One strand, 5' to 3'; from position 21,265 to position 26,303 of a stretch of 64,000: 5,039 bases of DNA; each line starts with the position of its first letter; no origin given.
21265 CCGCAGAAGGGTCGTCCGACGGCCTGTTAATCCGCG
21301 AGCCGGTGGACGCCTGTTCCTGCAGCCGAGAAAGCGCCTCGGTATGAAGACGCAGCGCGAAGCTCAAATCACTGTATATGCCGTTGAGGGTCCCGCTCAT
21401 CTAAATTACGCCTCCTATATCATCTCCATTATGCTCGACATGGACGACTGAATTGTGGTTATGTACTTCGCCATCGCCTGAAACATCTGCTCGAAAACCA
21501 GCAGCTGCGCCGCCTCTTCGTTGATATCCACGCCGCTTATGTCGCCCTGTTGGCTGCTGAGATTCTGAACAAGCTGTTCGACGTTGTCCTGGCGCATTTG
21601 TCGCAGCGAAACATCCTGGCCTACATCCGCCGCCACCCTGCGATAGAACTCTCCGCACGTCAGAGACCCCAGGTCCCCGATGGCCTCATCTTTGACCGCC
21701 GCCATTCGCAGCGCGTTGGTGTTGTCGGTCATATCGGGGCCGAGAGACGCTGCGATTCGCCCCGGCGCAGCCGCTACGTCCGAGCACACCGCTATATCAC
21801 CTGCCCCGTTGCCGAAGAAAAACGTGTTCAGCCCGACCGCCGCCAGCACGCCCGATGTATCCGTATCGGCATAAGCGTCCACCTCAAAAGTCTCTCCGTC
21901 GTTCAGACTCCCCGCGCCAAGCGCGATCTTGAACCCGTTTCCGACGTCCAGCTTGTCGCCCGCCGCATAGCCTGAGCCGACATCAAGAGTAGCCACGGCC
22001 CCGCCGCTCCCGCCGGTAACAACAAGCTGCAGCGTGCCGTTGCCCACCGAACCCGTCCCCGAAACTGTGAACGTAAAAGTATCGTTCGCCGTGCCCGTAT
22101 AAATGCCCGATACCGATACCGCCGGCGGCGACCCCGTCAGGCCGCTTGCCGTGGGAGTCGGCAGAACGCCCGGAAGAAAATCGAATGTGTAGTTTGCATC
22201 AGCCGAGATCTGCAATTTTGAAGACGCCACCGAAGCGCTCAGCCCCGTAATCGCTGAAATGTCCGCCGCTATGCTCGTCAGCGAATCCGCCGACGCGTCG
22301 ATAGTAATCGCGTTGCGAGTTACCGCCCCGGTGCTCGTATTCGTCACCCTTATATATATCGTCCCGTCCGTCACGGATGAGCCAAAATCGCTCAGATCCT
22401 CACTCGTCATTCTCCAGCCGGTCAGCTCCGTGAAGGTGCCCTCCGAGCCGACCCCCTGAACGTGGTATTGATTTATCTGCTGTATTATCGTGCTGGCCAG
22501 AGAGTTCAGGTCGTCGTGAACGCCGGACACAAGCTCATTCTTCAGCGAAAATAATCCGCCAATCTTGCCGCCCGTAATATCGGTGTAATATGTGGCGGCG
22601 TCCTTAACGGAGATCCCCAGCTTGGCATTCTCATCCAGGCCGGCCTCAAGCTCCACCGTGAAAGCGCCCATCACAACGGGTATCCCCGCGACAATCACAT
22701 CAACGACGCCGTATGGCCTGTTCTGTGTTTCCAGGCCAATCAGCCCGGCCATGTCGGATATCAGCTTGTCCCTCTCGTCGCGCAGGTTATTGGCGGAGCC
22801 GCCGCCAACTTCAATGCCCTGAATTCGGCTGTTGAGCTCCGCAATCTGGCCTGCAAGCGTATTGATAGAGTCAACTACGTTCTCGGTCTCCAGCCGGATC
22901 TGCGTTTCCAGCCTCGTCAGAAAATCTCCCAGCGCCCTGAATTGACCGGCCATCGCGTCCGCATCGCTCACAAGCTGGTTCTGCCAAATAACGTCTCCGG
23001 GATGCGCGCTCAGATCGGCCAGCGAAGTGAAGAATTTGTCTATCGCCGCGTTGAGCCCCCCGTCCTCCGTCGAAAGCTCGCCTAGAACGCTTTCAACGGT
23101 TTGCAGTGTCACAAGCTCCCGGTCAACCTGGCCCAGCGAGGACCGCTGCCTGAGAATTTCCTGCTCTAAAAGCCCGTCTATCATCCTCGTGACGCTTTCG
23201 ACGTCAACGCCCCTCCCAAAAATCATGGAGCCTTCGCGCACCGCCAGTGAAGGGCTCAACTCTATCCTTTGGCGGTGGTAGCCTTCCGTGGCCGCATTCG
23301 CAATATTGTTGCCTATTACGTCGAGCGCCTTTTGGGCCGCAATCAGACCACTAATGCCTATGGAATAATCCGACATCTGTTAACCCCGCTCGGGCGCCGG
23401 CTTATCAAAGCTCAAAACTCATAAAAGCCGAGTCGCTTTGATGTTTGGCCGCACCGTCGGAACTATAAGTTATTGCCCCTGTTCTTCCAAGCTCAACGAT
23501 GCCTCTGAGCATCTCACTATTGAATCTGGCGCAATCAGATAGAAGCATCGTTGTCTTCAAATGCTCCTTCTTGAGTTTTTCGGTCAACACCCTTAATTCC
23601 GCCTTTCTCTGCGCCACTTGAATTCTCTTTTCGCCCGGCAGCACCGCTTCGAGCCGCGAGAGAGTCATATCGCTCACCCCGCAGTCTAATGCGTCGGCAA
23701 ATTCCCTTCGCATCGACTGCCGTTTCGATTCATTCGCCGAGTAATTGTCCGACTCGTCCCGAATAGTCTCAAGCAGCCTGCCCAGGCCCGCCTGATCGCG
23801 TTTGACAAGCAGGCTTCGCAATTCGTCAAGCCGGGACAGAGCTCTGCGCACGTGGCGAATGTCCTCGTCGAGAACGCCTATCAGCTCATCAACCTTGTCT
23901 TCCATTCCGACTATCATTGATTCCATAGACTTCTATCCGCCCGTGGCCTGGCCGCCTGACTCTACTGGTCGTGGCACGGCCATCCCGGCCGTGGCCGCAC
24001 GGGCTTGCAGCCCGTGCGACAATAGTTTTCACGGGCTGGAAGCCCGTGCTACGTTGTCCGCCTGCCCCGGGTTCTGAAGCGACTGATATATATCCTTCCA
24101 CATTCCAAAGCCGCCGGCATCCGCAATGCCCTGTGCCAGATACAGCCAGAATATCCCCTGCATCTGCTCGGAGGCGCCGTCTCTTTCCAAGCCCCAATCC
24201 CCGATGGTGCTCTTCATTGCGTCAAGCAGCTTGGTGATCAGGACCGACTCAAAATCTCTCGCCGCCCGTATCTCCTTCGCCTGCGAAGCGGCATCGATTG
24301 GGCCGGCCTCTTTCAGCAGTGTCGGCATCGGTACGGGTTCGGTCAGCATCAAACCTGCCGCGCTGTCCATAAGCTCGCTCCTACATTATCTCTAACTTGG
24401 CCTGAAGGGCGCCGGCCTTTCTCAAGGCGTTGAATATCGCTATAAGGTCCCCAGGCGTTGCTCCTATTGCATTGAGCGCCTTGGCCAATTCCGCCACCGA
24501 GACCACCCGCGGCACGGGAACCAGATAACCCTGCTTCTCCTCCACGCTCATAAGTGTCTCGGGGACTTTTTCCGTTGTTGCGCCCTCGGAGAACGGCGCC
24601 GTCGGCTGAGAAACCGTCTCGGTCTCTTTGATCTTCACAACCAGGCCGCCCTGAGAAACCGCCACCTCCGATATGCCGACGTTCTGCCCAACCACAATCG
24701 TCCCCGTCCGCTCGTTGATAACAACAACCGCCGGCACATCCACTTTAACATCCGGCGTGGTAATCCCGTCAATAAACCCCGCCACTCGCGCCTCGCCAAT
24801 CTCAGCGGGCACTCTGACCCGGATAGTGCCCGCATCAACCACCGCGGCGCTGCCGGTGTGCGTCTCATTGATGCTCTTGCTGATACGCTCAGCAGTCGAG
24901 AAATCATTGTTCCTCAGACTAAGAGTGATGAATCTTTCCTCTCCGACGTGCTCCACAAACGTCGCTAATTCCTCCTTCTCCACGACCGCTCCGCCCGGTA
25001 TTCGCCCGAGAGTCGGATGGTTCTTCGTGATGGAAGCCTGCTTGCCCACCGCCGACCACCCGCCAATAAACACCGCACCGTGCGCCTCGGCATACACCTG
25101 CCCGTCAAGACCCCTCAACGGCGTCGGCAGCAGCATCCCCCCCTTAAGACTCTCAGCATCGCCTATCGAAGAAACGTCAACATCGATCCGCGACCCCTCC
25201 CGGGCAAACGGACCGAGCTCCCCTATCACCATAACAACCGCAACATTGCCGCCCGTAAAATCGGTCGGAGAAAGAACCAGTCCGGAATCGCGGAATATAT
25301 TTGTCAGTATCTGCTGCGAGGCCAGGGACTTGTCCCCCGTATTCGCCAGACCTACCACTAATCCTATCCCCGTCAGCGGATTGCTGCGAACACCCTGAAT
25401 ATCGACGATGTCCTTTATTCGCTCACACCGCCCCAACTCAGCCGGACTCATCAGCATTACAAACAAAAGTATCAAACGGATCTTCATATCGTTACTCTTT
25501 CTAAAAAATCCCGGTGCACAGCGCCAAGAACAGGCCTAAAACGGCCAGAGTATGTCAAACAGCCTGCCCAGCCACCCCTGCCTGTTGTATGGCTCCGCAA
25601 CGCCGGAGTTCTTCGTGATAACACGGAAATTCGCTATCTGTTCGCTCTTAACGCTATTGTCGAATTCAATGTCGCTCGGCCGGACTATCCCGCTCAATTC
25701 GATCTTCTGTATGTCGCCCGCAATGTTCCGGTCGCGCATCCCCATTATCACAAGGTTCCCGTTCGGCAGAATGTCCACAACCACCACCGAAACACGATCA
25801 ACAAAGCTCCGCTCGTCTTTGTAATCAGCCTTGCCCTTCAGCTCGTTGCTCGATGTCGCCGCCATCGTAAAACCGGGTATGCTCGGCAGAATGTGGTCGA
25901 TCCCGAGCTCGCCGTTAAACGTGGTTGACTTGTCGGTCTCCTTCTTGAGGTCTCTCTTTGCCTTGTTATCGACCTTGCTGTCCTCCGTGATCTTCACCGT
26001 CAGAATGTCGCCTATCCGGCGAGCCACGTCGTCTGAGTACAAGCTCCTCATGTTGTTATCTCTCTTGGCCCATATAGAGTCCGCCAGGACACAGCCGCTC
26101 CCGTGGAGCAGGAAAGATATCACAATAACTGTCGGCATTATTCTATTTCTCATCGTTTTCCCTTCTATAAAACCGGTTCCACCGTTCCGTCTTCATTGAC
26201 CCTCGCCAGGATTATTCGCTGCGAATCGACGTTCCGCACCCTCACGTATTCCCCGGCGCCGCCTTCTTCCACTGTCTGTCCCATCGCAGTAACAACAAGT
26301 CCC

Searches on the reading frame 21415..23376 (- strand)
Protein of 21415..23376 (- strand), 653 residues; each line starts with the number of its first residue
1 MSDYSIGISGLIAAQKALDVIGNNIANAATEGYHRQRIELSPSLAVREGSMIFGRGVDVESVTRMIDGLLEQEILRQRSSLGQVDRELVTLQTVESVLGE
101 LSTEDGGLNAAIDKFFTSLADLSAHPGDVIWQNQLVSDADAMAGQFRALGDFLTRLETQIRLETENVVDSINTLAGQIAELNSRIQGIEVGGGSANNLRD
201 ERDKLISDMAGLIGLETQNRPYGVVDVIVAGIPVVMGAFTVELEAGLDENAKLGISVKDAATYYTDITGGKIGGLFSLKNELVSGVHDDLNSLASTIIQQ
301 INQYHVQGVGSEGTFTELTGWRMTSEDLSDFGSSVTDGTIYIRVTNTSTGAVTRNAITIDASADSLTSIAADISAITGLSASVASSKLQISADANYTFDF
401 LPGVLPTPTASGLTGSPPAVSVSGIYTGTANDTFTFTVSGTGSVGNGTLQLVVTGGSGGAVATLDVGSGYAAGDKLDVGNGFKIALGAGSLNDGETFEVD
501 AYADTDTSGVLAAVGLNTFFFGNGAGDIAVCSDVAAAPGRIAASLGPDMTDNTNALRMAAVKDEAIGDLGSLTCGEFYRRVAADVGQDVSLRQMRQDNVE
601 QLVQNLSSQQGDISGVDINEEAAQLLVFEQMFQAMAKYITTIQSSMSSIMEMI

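Call 7: search_protein_families(library=ncbifam, proteins=[window:21415-23376:-], max_evalue=0.001)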
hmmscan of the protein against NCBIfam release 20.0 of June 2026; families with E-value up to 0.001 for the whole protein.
window:21415-23376:- (653 aa): 13 families
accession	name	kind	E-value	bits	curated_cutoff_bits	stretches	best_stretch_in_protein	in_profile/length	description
TIGR02492.1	flgK_ends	equivalog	3.9e-83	280.2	170.75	2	4-368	3-368/437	flagellar hook-associated protein FlgK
NF004238.1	PRK05682.1-1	equivalog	2.3e-13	50.2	400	1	4-65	3-66/414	flagellar hook protein FlgE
NF004241.1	PRK05682.1-5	equivalog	6.5e-12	45.3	469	1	7-39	8-40/446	flagellar hook protein FlgE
NF009278.1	PRK12636.1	equivalog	4.8e-10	39.4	350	1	4-39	6-40/263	flagellar basal body rod protein FlgG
TIGR03506.1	FlgEFG_subfam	subfamily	3.5e-09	36.8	70.25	1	5-46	4-45/351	flagellar hook-basal body complex protein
NF005286.1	PRK06803.1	equivalog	8.3e-09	35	467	1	4-66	3-60/402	flagellar hook protein FlgE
NF004240.1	PRK05682.1-4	equivalog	9.8e-07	28.4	472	1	4-42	3-41/443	flagellar hook protein FlgE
TIGR01396.1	FlgB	equivalog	5.3e-06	26.7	59.05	0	15-45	16-46/131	flagellar basal body rod protein FlgB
TIGR02490.1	flgF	equivalog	2.9e-05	23.7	178.5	1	6-41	3-38/218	flagellar basal-body rod protein FlgF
TIGR02488.1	flgG_G_neg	equivalog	4.4e-05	23.1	252.75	1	8-40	6-38/259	flagellar basal-body rod protein FlgG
NF009279.0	PRK12637.1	equivalog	0.00022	20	663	1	5-61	4-56/473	flagellar hook protein FlgE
NF009275.1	PRK12632.1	equivalog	0.00028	21.3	170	1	5-46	9-50/130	flagellar basal body rod protein FlgC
NF009456.0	PRK12816.1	equivalog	0.00056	19.6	416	0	8-40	9-41/264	flagellar basal body rod protein FlgG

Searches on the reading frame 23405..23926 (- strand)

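Call 7: search_protein_families(library=ncbifam, proteins=[window:23405-23926:-], max_evalue=0.001)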
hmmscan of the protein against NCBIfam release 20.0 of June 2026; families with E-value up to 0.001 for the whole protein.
window:23405-23926:- (173 aa): 0 families

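Call 97: search_protein_families(library=pfam, proteins=[window:23405-23926:-], max_evalue=0.001)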
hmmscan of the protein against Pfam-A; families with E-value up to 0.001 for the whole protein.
window:23405-23926:- (173 aa): 1 family
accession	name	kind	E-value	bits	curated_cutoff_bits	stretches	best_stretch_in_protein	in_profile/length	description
PF05130.17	FlgN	-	2.7e-09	38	30.5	1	8-161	1-146/147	FlgN protein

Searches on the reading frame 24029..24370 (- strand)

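Call 7: search_protein_families(library=ncbifam, proteins=[window:24029-24370:-], max_evalue=0.001)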
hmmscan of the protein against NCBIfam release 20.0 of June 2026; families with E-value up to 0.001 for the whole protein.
window:24029-24370:- (113 aa): 2 families
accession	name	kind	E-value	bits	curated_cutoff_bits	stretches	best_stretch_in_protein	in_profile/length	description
NF009431.0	PRK12790.1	equivalog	0.00021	21.2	110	1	22-98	29-106/115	flagellar assembly peptidoglycan hydrolase FlgJ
TIGR02541.1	flagell_FlgJ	equivalog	0.00038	20.4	193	1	26-101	18-91/294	flagellar assembly peptidoglycan hydrolase FlgJ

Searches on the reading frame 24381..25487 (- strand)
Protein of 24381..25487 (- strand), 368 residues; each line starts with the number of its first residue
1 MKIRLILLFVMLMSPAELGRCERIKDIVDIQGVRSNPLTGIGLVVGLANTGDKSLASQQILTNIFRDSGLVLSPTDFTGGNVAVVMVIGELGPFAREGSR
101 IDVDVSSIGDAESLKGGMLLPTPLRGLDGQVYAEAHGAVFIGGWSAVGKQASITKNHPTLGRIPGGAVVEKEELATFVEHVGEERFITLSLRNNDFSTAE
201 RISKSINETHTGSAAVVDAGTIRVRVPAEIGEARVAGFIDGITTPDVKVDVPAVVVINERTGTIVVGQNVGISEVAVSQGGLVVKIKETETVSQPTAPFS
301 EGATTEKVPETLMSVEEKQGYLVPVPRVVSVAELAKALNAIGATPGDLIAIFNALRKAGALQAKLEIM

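Call 7: search_protein_families(library=ncbifam, proteins=[window:24381-25487:-], max_evalue=0.001)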
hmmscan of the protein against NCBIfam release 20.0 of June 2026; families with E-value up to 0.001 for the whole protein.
window:24381-25487:- (368 aa): 3 families
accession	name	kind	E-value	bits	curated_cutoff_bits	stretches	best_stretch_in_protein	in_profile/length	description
NF003676.1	PRK05303.1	subfamily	3.8e-108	361.5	300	1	24-368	1-344/344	flagellar basal body P-ring protein FlgI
NF009430.1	PRK12789.1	equivalog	3e-84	282.8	557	1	22-366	6-348/350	flagellar basal body P-ring protein FlgI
NF009348.0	PRK12706.1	equivalog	1.5e-15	57.5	444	1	23-140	41-158/328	flagellar basal body P-ring protein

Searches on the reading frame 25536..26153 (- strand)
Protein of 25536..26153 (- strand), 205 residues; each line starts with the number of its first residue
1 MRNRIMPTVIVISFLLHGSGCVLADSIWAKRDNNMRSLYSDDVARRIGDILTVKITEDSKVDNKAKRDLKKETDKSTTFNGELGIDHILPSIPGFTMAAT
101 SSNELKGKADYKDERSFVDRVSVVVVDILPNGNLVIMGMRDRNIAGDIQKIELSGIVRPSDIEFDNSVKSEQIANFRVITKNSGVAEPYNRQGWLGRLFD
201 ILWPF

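Call 7: search_protein_families(library=ncbifam, proteins=[window:25536-26153:-], max_evalue=0.001)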
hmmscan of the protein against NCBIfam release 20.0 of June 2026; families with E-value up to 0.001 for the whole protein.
window:25536-26153:- (205 aa): 13 families
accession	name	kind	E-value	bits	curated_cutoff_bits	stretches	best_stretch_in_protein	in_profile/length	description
NF001301.1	PRK00249.1-1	equivalog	4.1e-35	121.5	280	1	33-200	53-223/224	flagellar basal body L-ring protein FlgH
NF009336.0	PRK12696.1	equivalog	2.9e-31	108.8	303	1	32-205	53-238/238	flagellar basal body L-ring protein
NF009338.1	PRK12698.1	equivalog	2.2e-30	106.2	303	1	31-205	44-218/218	flagellar basal body L-ring protein FlgH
NF001304.0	PRK00249.1-4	equivalog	1.9e-27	96.3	247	1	32-205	54-228/228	flagellar basal body L-ring protein FlgH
NF001302.0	PRK00249.1-2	equivalog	5.2e-27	95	410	1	33-201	90-258/260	flagellar basal body L-ring protein FlgH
NF009339.0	PRK12699.1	equivalog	9e-27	93.9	375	1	15-205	58-246/246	flagellar basal body L-ring protein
NF001305.1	PRK00249.1-5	equivalog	8.8e-26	90.9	255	1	25-179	57-213/239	flagellar basal body L-ring protein FlgH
NF001303.0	PRK00249.1-3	equivalog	3.2e-24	85.7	288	1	36-205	60-238/238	flagellar basal body L-ring protein FlgH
NF009072.1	PRK12407.1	equivalog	4.9e-24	85.2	323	1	32-200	51-214/220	flagellar basal body L-ring protein FlgH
NF009429.1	PRK12788.1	equivalog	3.3e-23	82.3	380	1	33-205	60-231/231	flagellar basal body L-ring protein FlgH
NF009337.1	PRK12697.1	equivalog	1.1e-19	70.7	380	1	26-205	40-215/215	flagellar basal body L-ring protein FlgH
NF009341.0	PRK12701.1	equivalog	1.8e-19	70.5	480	1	37-199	61-223/230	flagellar basal body L-ring protein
NF009340.0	PRK12700.1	equivalog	2e-18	66.7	414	1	27-205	53-230/230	flagellar basal body L-ring protein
